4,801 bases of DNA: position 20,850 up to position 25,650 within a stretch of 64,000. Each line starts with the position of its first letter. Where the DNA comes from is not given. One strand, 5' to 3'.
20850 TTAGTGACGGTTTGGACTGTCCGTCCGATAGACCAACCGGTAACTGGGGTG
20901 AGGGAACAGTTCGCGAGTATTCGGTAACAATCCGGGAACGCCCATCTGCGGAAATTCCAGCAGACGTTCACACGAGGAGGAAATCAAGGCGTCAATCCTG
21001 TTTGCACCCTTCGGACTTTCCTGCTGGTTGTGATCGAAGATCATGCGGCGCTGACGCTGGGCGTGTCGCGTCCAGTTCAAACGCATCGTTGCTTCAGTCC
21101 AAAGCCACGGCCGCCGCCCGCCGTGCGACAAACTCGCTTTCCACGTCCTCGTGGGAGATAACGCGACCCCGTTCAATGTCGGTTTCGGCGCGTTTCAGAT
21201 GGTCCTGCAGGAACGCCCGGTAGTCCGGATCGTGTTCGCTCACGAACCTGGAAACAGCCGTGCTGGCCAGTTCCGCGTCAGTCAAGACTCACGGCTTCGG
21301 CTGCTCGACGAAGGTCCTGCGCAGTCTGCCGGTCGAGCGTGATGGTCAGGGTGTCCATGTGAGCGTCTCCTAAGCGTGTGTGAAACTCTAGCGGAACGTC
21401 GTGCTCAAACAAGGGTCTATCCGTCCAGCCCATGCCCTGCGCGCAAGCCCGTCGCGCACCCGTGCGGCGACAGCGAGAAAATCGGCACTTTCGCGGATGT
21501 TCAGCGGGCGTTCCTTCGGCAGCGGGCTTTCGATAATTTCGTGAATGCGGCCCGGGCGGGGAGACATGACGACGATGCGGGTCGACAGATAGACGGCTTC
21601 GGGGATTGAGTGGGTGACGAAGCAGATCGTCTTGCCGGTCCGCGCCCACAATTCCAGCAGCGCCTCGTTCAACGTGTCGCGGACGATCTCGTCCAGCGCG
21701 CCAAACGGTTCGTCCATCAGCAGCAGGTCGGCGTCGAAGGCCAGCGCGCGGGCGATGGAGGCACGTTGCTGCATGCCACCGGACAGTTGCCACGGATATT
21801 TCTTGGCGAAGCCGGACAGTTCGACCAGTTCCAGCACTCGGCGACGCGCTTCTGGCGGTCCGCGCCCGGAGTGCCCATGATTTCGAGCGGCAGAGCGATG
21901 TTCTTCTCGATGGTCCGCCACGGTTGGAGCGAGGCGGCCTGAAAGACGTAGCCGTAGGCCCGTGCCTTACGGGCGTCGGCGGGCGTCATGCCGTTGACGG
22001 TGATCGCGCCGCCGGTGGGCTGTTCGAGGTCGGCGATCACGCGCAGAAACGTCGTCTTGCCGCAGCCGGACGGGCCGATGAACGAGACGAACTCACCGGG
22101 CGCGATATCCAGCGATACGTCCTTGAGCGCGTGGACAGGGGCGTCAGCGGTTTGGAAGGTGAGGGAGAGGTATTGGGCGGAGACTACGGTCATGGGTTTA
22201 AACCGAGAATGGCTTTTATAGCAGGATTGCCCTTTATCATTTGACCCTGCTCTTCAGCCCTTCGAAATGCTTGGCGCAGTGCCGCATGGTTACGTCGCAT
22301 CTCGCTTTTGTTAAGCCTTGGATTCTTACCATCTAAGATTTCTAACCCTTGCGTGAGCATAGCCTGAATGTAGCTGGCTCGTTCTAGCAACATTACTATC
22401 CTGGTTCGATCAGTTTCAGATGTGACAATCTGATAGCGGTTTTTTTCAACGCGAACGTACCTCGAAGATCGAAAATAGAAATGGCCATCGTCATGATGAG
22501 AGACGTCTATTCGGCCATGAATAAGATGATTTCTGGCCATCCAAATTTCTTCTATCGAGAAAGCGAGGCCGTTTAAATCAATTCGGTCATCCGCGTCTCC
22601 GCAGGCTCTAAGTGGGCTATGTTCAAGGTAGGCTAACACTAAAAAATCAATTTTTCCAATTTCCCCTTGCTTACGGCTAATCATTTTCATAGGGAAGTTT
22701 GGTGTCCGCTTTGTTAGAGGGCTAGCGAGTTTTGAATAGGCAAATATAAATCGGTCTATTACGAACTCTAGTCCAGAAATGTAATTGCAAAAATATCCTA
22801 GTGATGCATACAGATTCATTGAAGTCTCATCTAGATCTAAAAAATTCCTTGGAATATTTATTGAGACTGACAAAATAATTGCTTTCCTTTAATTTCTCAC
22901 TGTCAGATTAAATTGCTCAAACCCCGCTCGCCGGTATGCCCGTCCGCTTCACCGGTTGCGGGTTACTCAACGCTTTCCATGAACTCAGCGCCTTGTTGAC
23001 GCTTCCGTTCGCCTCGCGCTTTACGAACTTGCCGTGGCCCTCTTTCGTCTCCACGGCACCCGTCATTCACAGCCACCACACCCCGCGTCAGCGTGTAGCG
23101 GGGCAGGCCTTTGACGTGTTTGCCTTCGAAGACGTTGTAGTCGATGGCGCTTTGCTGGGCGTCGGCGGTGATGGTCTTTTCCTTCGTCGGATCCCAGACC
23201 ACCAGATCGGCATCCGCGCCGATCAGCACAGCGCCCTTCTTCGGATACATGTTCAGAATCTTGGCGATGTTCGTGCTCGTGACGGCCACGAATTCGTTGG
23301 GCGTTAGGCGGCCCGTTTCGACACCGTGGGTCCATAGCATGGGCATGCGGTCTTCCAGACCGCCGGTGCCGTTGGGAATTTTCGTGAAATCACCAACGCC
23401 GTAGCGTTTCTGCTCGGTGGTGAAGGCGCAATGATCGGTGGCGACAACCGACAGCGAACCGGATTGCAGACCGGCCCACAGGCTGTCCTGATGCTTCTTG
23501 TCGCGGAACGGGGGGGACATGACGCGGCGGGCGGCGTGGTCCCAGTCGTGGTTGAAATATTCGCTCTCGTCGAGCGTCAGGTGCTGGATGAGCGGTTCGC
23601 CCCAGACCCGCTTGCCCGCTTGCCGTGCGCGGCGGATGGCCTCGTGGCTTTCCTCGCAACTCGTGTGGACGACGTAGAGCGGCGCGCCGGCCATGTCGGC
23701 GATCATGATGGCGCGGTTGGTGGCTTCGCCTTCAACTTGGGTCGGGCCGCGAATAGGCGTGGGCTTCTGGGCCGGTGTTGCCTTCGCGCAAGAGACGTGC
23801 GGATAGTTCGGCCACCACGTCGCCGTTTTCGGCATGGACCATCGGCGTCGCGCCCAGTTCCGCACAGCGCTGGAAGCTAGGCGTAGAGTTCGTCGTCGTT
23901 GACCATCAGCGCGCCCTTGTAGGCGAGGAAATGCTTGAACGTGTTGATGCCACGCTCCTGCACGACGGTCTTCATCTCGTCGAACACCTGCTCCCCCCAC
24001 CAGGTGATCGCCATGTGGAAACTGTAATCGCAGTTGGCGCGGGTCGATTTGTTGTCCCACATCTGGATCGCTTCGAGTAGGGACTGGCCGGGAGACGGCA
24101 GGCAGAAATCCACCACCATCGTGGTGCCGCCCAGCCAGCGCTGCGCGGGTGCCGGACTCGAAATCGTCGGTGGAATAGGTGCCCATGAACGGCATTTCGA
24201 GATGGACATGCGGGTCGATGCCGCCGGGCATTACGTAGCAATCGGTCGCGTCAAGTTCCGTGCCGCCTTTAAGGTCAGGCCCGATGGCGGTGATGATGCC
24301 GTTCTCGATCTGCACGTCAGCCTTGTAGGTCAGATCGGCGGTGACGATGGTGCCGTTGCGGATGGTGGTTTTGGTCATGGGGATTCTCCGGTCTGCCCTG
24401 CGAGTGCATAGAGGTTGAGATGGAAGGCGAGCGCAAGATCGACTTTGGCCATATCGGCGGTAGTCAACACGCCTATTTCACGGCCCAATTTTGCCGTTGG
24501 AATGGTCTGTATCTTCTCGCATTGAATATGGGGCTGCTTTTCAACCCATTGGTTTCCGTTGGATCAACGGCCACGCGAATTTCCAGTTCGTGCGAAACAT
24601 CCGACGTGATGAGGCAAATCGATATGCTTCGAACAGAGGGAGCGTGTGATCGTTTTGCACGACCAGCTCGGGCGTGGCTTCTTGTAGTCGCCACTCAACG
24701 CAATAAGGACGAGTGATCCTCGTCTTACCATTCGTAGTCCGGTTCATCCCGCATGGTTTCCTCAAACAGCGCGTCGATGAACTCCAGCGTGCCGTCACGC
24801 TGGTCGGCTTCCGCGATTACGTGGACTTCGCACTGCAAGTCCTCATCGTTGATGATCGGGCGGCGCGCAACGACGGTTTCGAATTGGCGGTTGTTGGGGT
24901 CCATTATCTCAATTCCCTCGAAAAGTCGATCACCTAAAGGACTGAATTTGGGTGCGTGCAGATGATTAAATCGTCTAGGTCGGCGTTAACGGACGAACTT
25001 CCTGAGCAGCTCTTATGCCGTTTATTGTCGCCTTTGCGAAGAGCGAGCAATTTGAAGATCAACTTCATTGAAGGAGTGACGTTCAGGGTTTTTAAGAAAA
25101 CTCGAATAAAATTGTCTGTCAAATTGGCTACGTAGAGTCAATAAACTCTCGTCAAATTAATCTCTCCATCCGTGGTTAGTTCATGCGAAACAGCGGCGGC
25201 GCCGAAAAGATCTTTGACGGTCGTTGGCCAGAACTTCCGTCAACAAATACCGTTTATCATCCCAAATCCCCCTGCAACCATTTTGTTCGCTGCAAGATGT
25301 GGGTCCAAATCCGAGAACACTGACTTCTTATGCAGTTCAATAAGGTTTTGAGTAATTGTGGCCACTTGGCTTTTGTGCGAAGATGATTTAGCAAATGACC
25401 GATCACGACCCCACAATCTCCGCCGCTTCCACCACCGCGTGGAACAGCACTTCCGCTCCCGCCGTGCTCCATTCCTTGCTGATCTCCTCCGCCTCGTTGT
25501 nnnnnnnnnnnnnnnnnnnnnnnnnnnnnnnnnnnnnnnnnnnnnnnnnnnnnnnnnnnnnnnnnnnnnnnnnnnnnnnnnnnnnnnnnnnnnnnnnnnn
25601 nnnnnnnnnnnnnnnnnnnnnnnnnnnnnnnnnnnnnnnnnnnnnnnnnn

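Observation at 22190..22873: AT-rich orphan ORF with an RNxxxHG (HEPN-like) motif fills the hydantoinase-to-ATPase junction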

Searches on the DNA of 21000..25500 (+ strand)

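Call 15: search_dna_similar(query=window:21000-25500:+, collection=plasmids, mode=near, max_rows=20)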
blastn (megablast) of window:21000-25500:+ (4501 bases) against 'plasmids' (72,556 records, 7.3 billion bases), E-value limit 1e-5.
Records with a match: 41; places in all: 46; records where one place covers at least 80% of the query: 0.
Best place of each record, by identity: 95-99% 1; 90-95% 1; 80-90% 25; 60-80% 14.
By first word of the organism name: Rhizobium 15; Ensifer 7; Leisingera 6; Shinella 5; Sinorhizobium 5; Neorhizobium 1; Roseateles 1; Azospirillum 1.
By predicted mobility (MOB-suite, as given by PLSDB): non-mobilizable 29; conjugative 11; mobilizable 1.
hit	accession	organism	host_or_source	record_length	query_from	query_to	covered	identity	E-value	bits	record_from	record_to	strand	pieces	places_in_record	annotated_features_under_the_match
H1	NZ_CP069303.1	Shinella sp. PSBB067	monoisolate,Minnesota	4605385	1987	3356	30%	78.5%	0e+0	881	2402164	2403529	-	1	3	none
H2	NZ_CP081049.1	Leisingera aquaemixtae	-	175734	2183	3274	24%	77.1%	5e-171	610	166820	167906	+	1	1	hydA: dihydropyrimidinase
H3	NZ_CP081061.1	Leisingera aquaemixtae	-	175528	2183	3274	24%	76.9%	1e-167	599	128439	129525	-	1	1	hydA: dihydropyrimidinase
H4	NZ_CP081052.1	Leisingera aquaemixtae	-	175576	2183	3274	24%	76.9%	1e-167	599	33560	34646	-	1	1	hydA: dihydropyrimidinase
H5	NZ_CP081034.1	Leisingera aquaemixtae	-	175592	2183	3274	24%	76.7%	3e-164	588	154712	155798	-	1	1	hydA: dihydropyrimidinase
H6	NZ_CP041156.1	Leisingera aquaemixtae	cell culture,Biocathode MCL, marine ...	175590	2183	3241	24%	77.2%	1e-167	599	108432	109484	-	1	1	hydA: dihydropyrimidinase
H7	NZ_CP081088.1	Leisingera caerulea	-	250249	2183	3232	23%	76.9%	1e-162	582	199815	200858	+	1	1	hydA: dihydropyrimidinase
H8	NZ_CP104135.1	Sinorhizobium sp. C101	Phaseolus vulgaris,cell ...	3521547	434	1098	15%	78.7%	4e-117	431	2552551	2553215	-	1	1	none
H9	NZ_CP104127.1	Sinorhizobium sp. M103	Phaseolus vulgaris,cell ...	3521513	434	1098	15%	78.7%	4e-117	431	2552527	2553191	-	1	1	none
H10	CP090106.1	Sinorhizobium meliloti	Medicago,Cell culture,Plant nodule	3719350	434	1098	15%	78.4%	1e-113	420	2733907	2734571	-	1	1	ABC transporter ATP-binding protein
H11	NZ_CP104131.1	Sinorhizobium sp. K101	Phaseolus vulgaris,cell ...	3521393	434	1092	15%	78.8%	4e-117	431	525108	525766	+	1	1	none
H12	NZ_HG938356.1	Neorhizobium galegae bv. officinalis bv. officinalis str. ...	Galega officinalis root nodule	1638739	987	1113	3%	78.3%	2e-11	81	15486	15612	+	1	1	record has no annotation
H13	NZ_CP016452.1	Sinorhizobium sp. RAC02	Microbial isolate,Algal phycosphere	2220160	990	1098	2%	77.5%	2e-6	64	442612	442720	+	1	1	none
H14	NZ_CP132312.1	Shinella zoogloeoides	Homo sapiens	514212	1010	1107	2%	78.6%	2e-6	64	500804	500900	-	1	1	ABC transporter ATP-binding protein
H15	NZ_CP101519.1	Ensifer adhaerens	cell cuture,rhizosphere soil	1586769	1014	1095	2%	81.9%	4e-8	69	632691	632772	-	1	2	none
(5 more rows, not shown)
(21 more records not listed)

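Call 16: get_annotated_region(hit=H1, flank=6000)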
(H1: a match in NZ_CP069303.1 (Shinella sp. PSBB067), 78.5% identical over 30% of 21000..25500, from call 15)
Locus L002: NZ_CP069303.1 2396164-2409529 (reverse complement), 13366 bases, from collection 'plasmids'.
description: Shinella sp. PSBB067 plasmid unnamed1, complete sequence
organism: Shinella sp. PSBB067 (NCBI taxid 2715959)
taxonomy: Bacteria; Pseudomonadota; Alphaproteobacteria; Hyphomicrobiales; Rhizobiaceae; Shinella; Shinella sp. PSBB067
host: -; source: monoisolate,Minnesota; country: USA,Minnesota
typing (MOB-suite, as given by PLSDB): non-mobilizable; mating-pair formation MPF_T
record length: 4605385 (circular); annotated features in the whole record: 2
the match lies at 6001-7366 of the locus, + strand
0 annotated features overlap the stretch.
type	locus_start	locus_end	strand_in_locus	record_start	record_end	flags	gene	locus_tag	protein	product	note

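Call 112: search_dna_similar(query=window:24380-25420:+, collection=plasmids, mode=distant, max_rows=8)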
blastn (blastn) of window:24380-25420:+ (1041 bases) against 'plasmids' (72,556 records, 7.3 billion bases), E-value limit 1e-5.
No match.
